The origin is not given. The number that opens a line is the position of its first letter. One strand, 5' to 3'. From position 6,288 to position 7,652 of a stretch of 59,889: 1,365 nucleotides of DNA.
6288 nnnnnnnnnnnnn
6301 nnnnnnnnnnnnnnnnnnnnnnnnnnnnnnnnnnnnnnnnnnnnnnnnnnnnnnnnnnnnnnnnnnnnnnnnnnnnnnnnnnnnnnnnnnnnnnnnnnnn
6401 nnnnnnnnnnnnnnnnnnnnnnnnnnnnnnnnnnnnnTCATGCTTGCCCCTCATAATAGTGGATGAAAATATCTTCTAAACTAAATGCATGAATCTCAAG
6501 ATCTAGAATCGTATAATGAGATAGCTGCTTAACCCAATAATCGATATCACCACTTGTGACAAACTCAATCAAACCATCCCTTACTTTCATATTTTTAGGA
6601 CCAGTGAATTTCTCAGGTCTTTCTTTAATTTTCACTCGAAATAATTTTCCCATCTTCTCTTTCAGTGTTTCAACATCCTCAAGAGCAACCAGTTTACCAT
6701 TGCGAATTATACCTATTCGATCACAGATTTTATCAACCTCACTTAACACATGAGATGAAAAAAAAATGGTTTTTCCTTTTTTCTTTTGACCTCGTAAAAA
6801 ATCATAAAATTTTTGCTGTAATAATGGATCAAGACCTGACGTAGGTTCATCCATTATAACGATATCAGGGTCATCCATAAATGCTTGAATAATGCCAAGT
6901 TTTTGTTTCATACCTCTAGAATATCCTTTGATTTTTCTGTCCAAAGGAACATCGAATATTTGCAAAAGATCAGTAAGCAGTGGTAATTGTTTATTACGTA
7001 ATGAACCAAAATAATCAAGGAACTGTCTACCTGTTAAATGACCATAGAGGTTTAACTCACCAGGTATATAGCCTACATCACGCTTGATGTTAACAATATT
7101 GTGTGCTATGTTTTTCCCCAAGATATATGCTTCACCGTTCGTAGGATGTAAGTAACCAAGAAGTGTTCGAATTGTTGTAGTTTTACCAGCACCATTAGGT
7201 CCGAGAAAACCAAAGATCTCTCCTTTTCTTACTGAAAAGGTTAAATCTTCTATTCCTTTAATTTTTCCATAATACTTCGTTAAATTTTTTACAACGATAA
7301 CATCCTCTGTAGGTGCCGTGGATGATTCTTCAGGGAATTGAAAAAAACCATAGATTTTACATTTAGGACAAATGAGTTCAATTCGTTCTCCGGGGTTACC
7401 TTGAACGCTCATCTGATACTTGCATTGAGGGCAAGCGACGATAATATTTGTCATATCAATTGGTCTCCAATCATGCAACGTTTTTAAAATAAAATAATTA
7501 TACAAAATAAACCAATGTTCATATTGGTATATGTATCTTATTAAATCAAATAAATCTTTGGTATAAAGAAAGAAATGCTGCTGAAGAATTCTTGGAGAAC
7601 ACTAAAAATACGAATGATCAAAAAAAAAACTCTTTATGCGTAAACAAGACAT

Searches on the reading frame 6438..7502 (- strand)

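Call 62: search_protein_families(library=pfam, proteins=[window:6438-7502:-], max_evalue=0.00001)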
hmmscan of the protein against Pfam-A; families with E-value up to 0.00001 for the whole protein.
window:6438-7502:- (354 aa): 2 families
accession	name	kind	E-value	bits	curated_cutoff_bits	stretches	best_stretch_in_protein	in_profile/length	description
PF00005.33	ABC_tran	-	1.3e-25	91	25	1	85-222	2-137/137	ABC transporter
PF13304.12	AAA_21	-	1.5e-13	51.9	27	1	194-251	238-298/304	AAA domain, putative AbiEii toxin, Type IV TA system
